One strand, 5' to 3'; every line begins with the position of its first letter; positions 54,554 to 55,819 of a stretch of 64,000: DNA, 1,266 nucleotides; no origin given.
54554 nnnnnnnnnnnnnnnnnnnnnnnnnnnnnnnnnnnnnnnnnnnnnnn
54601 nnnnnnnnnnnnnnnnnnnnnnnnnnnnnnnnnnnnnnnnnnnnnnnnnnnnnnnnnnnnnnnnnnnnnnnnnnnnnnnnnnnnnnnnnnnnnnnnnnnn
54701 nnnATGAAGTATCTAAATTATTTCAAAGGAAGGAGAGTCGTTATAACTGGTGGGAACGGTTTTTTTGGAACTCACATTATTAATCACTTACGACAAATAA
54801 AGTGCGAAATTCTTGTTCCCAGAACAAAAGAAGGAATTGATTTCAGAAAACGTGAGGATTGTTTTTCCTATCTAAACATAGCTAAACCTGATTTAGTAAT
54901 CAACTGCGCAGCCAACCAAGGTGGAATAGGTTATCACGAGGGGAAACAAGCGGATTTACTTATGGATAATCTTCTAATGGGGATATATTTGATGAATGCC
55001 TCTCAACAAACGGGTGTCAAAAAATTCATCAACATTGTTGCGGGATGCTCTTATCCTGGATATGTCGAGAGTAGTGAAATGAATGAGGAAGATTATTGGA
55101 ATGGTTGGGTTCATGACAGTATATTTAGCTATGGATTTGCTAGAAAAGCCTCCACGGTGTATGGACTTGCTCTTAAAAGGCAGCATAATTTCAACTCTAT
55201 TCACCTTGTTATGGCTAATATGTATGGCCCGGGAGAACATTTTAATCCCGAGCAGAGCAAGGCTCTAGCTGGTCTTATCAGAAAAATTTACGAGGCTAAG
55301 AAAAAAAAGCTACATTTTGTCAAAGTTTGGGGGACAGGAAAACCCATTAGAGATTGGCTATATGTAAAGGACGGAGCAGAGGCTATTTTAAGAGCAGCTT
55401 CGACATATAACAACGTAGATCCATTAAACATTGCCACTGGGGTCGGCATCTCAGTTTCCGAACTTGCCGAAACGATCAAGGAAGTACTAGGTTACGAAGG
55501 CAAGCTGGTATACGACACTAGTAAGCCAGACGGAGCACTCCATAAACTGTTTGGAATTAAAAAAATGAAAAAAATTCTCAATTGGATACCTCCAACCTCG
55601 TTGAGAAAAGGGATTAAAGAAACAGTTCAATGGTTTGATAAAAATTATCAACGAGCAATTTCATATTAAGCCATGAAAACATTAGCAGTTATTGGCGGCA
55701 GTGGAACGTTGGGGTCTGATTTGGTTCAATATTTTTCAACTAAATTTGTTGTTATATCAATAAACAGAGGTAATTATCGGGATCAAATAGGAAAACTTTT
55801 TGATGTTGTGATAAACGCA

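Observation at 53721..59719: GDP-hexose branch: GDP-mannose-3,5-epimerase-like and GDP-fucose-synthase-like genes with a DegT aminotransferase and two RmlD-like reductases, but no 4,6-dehydratase in the window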

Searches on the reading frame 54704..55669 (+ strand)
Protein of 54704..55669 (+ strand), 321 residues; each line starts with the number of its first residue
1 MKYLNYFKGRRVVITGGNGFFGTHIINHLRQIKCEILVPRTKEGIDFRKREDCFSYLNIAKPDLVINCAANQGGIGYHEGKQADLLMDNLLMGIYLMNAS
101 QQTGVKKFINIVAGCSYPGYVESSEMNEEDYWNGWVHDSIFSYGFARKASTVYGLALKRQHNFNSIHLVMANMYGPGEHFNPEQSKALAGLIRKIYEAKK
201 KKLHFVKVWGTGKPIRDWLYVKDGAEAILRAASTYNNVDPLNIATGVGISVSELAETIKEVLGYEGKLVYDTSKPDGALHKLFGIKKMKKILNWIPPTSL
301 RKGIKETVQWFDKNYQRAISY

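Call 4: search_protein_families(library=pfam, proteins=[window:54704-55669:+], max_evalue=0.001)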
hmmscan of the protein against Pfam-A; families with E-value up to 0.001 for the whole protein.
window:54704-55669:+ (321 aa): 4 families
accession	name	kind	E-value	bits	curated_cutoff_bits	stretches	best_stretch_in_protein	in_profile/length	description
PF01370.27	Epimerase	-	1.9e-39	136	20.9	1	12-243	1-239/240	NAD dependent epimerase/dehydratase family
PF16363.11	GDP_Man_Dehyd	-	5.4e-14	52.8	27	1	48-307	62-332/332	GDP-mannose 4,6 dehydratase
PF04321.23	RmlD_sub_bind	-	1.4e-06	28.1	27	1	11-70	2-60/287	RmlD substrate binding domain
PF02719.21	Polysacc_synt_2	-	0.00029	20.6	20.2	0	46-111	62-126/293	Polysaccharide biosynthesis protein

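Call 5: search_protein_families(library=ncbifam, proteins=[window:54704-55669:+], max_evalue=0.001)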
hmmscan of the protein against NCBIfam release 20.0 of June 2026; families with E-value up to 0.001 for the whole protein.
window:54704-55669:+ (321 aa): 13 families
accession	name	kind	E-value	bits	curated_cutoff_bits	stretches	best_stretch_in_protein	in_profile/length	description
NF047922.1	GDPFucSynFcl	equivalog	1.1e-65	222.1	500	1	9-316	2-306/308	GDP-L-fucose synthase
TIGR01181.1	dTDP_gluc_dehyt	equivalog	2e-20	73.2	365.1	1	55-315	67-315/321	dTDP-glucose 4,6-dehydratase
TIGR01179.1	galE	equivalog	3.1e-16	59.1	262.3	1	83-315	91-329/332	UDP-glucose 4-epimerase GalE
NF007490.0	PRK10084.1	subfamily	1e-12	47.7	649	1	148-316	171-339/361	dTDP-glucose 4,6-dehydratase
NF007582.0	PRK10217.1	equivalog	1.4e-11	44.2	698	1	156-314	173-334/355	dTDP-glucose 4,6-dehydratase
TIGR02197.1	heptose_epim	equivalog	1.4e-11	44.1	274.6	1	12-312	1-314/316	ADP-glyceromanno-heptose 6-epimerase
TIGR04180.1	EDH_00030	hypoth_equivalog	4.3e-10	39.1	475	1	174-296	170-294/297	NAD-dependent 4,6-dehydratase LegB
NF011728.1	PRK15181.1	equivalog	6e-07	28.8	760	1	139-313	161-339/348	Vi polysaccharide biosynthesis UDP-N-acetylglucosaminuronic acid C-4 epimerase TviC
TIGR01214.1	rmlD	equivalog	5.3e-06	25.7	224.05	1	11-70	1-59/285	dTDP-4-dehydrorhamnose reductase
TIGR01777.1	yfcH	hypoth_equivalog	9e-05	22.2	207.35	0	12-99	1-96/292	TIGR01777 family oxidoreductase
NF008360.0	PRK11150.1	equivalog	9.7e-05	21.7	452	1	12-258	2-250/310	ADP-glyceromanno-heptose 6-epimerase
TIGR02622.1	CDP_4_6_dhtase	equivalog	0.00038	19.7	278.45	0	275-317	294-336/352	CDP-glucose 4,6-dehydratase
NF007956.0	PRK10675.1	subfamily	0.00066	18.9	394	0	212-315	227-333/338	UDP-glucose 4-epimerase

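Call 7: search_solved_structures(query=window:54704-55669:+, max_evalue=1e-10, show_alignments=1)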
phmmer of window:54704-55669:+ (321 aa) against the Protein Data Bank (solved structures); distinct sequences matched with E-value up to 1e-10: 36.
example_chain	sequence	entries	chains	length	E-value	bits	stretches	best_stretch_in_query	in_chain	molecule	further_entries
7ll6_A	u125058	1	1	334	3.3e-53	184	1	8-312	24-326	GDP-L-fucose synthase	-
8du0_A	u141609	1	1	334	3.3e-53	184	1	8-312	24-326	GDP-L-fucose synthase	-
1e6u_A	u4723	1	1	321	1.1e-42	149.4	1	10-317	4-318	GDP-FUCOSE SYNTHETASE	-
1e7s_A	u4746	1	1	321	2e-42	148.6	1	10-317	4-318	GDP-FUCOSE SYNTHETASE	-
1e7q_A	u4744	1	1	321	2.1e-42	148.5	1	10-317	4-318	GDP-FUCOSE SYNTHETASE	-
1bsv_A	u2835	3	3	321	5.1e-42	147.3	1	10-317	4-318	PROTEIN (GDP-FUCOSE SYNTHETASE) | GDP-FUCOSE SYNTHETASE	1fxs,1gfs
1bws_A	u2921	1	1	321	1.3e-41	145.9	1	10-317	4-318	PROTEIN (GDP-4-KETO-6-DEOXY-D-MANNOSE EPIMERASE/REDUCTASE)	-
1e7r_A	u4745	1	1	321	9e-41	143.2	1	10-317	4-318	GDP-FUCOSE SYNTHETASE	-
6aqy_A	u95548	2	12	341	5.9e-39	137.2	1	12-318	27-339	gdp-l-fucose synthetase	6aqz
4bkp_A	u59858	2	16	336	9e-38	133.3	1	6-318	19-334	GDP-L-FUCOSE SYNTHASE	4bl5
4b8z_A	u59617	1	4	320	9.5e-38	133.2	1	6-318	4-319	GDP-L-FUCOSE SYNTHASE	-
4b8w_A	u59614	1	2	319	1e-37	133.1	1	6-318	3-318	GDP-L-FUCOSE SYNTHASE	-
4e5y_A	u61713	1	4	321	2.3e-36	128.7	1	10-318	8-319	GDP-L-fucose synthase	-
7anh_A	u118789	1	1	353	4.4e-33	117.9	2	8-199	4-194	GDP-L-fucose synthase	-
8ewu_A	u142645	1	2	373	1.1e-29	106.7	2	8-199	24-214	GDP-L-fucose synthase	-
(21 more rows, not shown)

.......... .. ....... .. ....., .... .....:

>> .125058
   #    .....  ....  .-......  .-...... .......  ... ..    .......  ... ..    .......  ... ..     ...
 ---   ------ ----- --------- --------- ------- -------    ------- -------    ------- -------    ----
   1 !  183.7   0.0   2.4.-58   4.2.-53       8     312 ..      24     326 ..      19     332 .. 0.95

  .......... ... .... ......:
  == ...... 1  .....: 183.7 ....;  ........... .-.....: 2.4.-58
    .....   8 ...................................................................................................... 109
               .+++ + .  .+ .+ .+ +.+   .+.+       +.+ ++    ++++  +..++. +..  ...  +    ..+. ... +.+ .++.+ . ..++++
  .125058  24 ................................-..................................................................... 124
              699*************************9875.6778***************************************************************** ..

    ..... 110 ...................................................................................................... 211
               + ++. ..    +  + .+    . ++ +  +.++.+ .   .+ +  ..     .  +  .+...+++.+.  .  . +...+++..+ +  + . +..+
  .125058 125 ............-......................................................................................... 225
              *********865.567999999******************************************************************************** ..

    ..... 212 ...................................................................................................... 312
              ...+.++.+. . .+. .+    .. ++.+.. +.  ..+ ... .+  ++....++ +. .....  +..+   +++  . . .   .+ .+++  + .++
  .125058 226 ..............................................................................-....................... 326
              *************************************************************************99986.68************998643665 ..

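Call 44: find_homologous_proteins(query=window:54704-55669:+, max_evalue=1e-20)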
Query window:54704-55669:+ (321 aa): 939 proteins with E <= 1e-20 among 2385 candidates; the best 120 are listed.
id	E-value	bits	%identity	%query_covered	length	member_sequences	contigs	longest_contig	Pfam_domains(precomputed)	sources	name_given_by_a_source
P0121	5.5e-219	744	100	100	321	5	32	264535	PF04321.24,PF16363.12,PF01370.28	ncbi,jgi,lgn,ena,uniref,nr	ncbi:MAG: NAD-dependent epimerase/dehydratase [Candidatus Amesbacteria bacterium GW2011_GWB1_47_26]|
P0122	6.8e-207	704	93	100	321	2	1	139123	PF04321.24,PF16363.12,PF01370.28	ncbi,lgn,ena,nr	ncbi:MAG: Nucleoside-diphosphate-sugar epimerase [Microgenomates group bacterium Gr01-1014_16]|nr:MA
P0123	2.5e-186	636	84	97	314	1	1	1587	PF04321.24,PF16363.12,PF01370.28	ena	-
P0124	3.0e-186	636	83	100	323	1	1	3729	PF04321.24,PF16363.12,PF02719.22,PF01370.28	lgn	-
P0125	7.4e-186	635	82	100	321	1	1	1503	PF16363.12,PF01370.28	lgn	-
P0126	1.0e-183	628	80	100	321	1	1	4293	PF16363.12,PF01370.28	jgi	jgi:GDP-L-fucose synthase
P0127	6.7e-181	619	80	99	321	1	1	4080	PF16363.12,PF01370.28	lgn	-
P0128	1.8e-177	607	78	100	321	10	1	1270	PF04321.24,PF16363.12,PF01370.28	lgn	-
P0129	2.1e-177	607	78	100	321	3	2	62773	PF04321.24,PF16363.12,PF01370.28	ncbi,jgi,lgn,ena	-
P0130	3.6e-176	603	77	100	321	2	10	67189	PF04321.24,PF16363.12,PF01370.28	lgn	-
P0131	8.2e-176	602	77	100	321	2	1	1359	PF04321.24,PF16363.12,PF01370.28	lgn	-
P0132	1.6e-175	601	77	100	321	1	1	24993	PF16363.12,PF01370.28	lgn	-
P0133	3.1e-175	600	78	100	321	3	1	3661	PF04321.24,PF16363.12,PF01370.28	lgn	-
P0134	1.1e-174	598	77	100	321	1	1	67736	PF04321.24,PF16363.12,PF01370.28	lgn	-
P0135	4.1e-174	596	76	100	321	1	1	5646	PF04321.24,PF16363.12,PF01370.28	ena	-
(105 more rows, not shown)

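Call 48: find_related_loci(query=A2, collection=metagenome_contigs, flank=8000)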
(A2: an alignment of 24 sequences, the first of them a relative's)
Query A2 (321 aa) in metagenome_contigs; peptide patterns used: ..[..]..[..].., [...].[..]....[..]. (x = any residue, [..] = any of these).
143 stretches matched a pattern; 115 encode a relative of the query (tblastn E <= 1e-3); the best 80 are kept; 79 distinct loci.
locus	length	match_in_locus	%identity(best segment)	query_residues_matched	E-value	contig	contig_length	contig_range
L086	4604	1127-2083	76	3-321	0e+0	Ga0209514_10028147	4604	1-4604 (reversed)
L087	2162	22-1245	77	1-321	0e+0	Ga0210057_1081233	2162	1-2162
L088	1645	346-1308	75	1-321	0e+0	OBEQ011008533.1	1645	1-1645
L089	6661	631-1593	75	1-321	2e-175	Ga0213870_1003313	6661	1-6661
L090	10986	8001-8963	74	1-321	4e-172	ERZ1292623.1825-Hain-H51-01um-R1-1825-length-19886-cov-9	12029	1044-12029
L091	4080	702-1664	76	1-321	3e-178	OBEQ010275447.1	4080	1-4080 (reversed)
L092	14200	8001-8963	73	1-321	5e-172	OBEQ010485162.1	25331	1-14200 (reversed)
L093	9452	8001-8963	73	1-321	5e-172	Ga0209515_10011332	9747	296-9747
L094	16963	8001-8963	74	1-321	4e-171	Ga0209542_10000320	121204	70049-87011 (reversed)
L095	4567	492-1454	73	1-321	1e-175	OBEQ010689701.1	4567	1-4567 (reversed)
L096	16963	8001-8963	72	1-321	2e-169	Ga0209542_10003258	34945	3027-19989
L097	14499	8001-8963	75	1-321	1e-166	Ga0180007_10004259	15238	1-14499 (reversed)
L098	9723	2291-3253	71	1-321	4e-166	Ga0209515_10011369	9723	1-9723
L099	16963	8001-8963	72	1-321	1e-165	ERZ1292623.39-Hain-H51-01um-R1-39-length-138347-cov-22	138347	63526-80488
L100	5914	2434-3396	71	1-321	1e-166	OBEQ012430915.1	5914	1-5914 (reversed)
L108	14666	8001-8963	71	1-321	2e-162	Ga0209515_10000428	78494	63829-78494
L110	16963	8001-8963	71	1-321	2e-162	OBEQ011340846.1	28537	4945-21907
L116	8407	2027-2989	67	1-321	4e-156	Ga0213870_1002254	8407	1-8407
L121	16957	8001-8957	63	1-319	1e-146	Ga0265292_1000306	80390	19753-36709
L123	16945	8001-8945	64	7-321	6e-145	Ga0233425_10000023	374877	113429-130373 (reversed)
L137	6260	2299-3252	63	7-321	3e-135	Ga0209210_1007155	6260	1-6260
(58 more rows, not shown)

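Call 53: search_protein_families(library=pfam, proteins=[L123:9948-11198:+, L137:1328-2278:+, L086:2853-3722:+, L108:3909-4439:+, L116:6405-7244:-, L108:1625-2728:+, L110:14889-15998:-, L121:10951-12219:+, L121:6006-6854:+], max_evalue=0.001)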
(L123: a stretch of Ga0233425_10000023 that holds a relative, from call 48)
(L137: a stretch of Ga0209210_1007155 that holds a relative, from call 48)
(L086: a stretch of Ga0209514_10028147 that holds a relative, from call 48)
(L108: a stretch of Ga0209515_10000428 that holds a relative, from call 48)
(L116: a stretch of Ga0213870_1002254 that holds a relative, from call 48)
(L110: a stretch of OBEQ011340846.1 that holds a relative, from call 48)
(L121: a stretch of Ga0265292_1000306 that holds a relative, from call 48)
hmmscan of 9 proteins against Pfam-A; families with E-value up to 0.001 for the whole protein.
L123:9948-11198:+ (417 aa): 2 families
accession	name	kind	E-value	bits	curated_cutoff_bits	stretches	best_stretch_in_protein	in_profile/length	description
PF00534.26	Glycos_transf_1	-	7.1e-16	58.7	26.4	1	234-391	18-168/172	Glycosyl transferases group 1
PF13692.12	Glyco_trans_1_4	-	5.7e-14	53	27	1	233-381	3-142/142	Glycosyl transferases group 1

L137:1328-2278:+ (317 aa): 9 families
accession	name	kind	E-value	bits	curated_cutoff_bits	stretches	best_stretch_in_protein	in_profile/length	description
PF01370.27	Epimerase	-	3.7e-38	131.7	20.9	1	11-238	1-240/240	NAD dependent epimerase/dehydratase family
PF16363.11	GDP_Man_Dehyd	-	9.5e-26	91.5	27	1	12-174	1-180/332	GDP-mannose 4,6 dehydratase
PF01073.25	3Beta_HSD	-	1.8e-17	63.7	22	1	12-166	1-164/280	3-beta hydroxysteroid dehydrogenase/isomerase family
PF04321.23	RmlD_sub_bind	-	3e-15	56.5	27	1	10-253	2-227/287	RmlD substrate binding domain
PF02719.21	Polysacc_synt_2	-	1.8e-09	37.6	20.2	1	11-164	1-154/293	Polysaccharide biosynthesis protein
PF05368.20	NmrA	-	1.5e-07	31.7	27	1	8-83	2-76/298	NmrA-like family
PF07993.18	NAD_binding_4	-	5.3e-07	29.5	20.1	1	13-175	1-209/258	Male sterility protein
PF13460.12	NAD_binding_10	-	8e-07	29.5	27.2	1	15-168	1-141/184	NAD(P)H-binding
PF00106.31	adh_short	-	8.2e-05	22.6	26.6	1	11-77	3-71/195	short chain dehydrogenase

L086:2853-3722:+ (290 aa): 9 families
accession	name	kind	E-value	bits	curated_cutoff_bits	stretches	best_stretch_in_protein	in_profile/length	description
PF08241.18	Methyltransf_11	-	2.4e-21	76.6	21.2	1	48-142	1-95/95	Methyltransferase domain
PF13649.12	Methyltransf_25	-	4.2e-16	59.8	27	1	48-138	2-97/97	Methyltransferase domain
PF13489.12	Methyltransf_23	-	8.4e-16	58.6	27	1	31-195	12-162/164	Methyltransferase domain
PF13847.12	Methyltransf_31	-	1.1e-15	58.1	27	1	45-161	5-123/145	Methyltransferase domain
PF08242.18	Methyltransf_12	-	4.6e-14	53.4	30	1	48-140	1-98/98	Methyltransferase domain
PF01209.24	Ubie_methyltran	-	5e-07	29.8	20.1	1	46-143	50-152/233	ubiE/COQ5 methyltransferase family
PF05175.20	MTS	-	5e-06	26.7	23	1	44-142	32-138/170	Methyltransferase small domain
PF02353.26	CMAS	-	5.4e-06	26.4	27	1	28-142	46-164/273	Mycolic acid cyclopropane synthetase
PF05219.18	DREV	-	1e-05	25.2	26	1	44-195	95-236/265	DREV methyltransferase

L108:3909-4439:+ (177 aa): 1 family
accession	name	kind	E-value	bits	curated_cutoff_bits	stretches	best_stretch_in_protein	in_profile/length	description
PF18915.5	DUF5667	-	7.5e-08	33.1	27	1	39-149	1-97/99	Domain of unknown function (DUF5667)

L116:6405-7244:- (280 aa): 12 families
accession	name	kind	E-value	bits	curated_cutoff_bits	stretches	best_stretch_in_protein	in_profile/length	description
PF13847.12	Methyltransf_31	-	5.1e-19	68.8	27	1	75-196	4-128/145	Methyltransferase domain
PF13489.12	Methyltransf_23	-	8.6e-19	68.3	27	1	60-221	8-163/164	Methyltransferase domain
PF08242.18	Methyltransf_12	-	9.9e-16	58.7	30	1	79-174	1-98/98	Methyltransferase domain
PF13649.12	Methyltransf_25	-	1.1e-13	52.1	27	1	78-172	1-97/97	Methyltransferase domain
PF08241.18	Methyltransf_11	-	3.7e-13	50.4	21.2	1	79-176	1-95/95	Methyltransferase domain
PF02353.26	CMAS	-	7.6e-09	35.7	27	1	72-188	60-176/273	Mycolic acid cyclopropane synthetase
PF05175.20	MTS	-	1.1e-07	32.1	23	1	74-147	31-104/170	Methyltransferase small domain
PF05401.17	NodS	-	8.7e-07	29.4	24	1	73-180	42-148/201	Nodulation protein S (NodS)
PF01739.24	CheR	-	2.1e-05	24.5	27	0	125-176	119-173/195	CheR methyltransferase, SAM binding domain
PF01728.25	FtsJ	-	2.4e-05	24.7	24.1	1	64-146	11-96/181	FtsJ-like methyltransferase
PF06080.18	DUF938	-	0.00012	22.4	27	1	72-180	22-141/202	Protein of unknown function (DUF938)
PF08003.17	Methyltransf_9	-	0.00094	18.7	23.8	0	19-176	55-217/315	Protein of unknown function (DUF1698)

L108:1625-2728:+ (368 aa): 2 families
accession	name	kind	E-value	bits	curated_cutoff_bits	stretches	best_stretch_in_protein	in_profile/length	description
PF00535.33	Glycos_transf_2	-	2.2e-24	86.7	23.3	1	8-114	1-108/168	Glycosyl transferase family 2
PF13641.12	Glyco_tranf_2_3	-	2.5e-06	28.1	27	1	7-104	3-106/230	Glycosyltransferase like family 2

L110:14889-15998:- (370 aa): 7 families
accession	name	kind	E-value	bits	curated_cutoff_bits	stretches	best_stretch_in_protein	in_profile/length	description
PF00534.26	Glycos_transf_1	-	3.7e-35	121.4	26.4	1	192-344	15-170/172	Glycosyl transferases group 1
PF13692.12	Glyco_trans_1_4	-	2.9e-29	102.6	27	1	193-332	2-142/142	Glycosyl transferases group 1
PF13439.12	Glyco_transf_4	-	1.4e-17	64.7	28.5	1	17-176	2-166/170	Glycosyltransferase Family 4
PF13579.12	Glyco_trans_4_4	-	4.5e-09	37.3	29.7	1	17-175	1-158/158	Glycosyl transferase 4-like domain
PF20706.3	GT4-conflict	-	1.8e-07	31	26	1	172-315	177-324/385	Family 4 Glycosyltransferase in conflict systems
PF13524.12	Glyco_trans_1_2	-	3.8e-05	24.1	25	1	225-357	18-140/144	Glycosyl transferase-like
PF13477.12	Glyco_trans_4_2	-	0.0007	20.2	23.4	0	19-139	9-129/139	Glycosyl transferase 4-like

L121:10951-12219:+ (423 aa): 7 families
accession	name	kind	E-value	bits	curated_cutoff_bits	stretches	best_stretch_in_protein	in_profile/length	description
PF08484.17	Methyltransf_14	-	7.6e-44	149.8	23.5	1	252-413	2-160/160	C-methyltransferase C-terminal domain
PF13489.12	Methyltransf_23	-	2.2e-19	70.2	27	1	103-244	20-161/164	Methyltransferase domain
PF08421.16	Methyltransf_13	-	2.7e-10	40.7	31.3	1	11-73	1-62/62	Putative zinc binding domain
PF08241.18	Methyltransf_11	-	6e-08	33.7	21.2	1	110-203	1-95/95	Methyltransferase domain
PF08242.18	Methyltransf_12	-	8.1e-06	26.9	30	1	110-201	1-98/98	Methyltransferase domain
PF13847.12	Methyltransf_31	-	4.4e-05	23.6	27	1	104-216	2-126/145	Methyltransferase domain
PF13649.12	Methyltransf_25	-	9.6e-05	23.4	27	1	109-199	1-97/97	Methyltransferase domain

L121:6006-6854:+ (283 aa): 0 families

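Call 54: search_solved_structures(query=L137:1328-2278:+, max_evalue=1e-10, show_alignments=1)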
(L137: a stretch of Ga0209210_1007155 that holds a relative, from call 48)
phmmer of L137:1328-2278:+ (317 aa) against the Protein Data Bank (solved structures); distinct sequences matched with E-value up to 1e-10: 66 (the best 60 are shown).
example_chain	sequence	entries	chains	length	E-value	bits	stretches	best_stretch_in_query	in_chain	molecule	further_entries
6vo6_A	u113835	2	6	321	5.8e-89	301.6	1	9-315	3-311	Putative sugar-nucleotide epimerase/dehydratease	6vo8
8rdg_A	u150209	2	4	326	2.3e-28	102.7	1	10-263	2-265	SDR family NAD(P)-dependent oxidoreductase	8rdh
8rdi_A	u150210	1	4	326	8.3e-28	100.8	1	10-263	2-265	SDR family NAD(P)-dependent oxidoreductase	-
4zrm_A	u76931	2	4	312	1e-22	84.1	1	10-298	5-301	UDP-glucose 4-epimerase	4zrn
3ehe_A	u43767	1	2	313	6.7e-22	81.4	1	11-263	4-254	UDP-glucose 4-epimerase (GalE-1)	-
6wjb_A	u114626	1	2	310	3e-20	76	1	9-221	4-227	NAD-dependent epimerase/dehydratase family protein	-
6wj9_A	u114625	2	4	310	1.5e-19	73.7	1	9-221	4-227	NAD-dependent epimerase/dehydratase family protein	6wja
6zl6_A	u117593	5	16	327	1.5e-18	70.4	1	10-298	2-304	Epimerase domain-containing protein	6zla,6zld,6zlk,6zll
6zlj_A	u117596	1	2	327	5.4e-18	68.6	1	10-298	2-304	Epimerase domain-containing protein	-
6kv9_A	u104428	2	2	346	5.9e-18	68.5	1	8-241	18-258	MoeE5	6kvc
7k3p_A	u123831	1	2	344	6.5e-18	68.3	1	9-161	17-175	UDP-glucose 4-epimerase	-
1r6d_A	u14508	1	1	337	1.1e-17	67.7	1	10-305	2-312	TDP-glucose-4,6-dehydratase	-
1r66_A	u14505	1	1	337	1.5e-17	67.2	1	10-305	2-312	TDP-glucose-4,6-dehydratase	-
6bwl_A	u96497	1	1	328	6.8e-17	65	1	10-309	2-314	Pal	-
8wxk_A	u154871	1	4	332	2.7e-16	63.1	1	8-160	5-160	UDP-glucose 4-epimerase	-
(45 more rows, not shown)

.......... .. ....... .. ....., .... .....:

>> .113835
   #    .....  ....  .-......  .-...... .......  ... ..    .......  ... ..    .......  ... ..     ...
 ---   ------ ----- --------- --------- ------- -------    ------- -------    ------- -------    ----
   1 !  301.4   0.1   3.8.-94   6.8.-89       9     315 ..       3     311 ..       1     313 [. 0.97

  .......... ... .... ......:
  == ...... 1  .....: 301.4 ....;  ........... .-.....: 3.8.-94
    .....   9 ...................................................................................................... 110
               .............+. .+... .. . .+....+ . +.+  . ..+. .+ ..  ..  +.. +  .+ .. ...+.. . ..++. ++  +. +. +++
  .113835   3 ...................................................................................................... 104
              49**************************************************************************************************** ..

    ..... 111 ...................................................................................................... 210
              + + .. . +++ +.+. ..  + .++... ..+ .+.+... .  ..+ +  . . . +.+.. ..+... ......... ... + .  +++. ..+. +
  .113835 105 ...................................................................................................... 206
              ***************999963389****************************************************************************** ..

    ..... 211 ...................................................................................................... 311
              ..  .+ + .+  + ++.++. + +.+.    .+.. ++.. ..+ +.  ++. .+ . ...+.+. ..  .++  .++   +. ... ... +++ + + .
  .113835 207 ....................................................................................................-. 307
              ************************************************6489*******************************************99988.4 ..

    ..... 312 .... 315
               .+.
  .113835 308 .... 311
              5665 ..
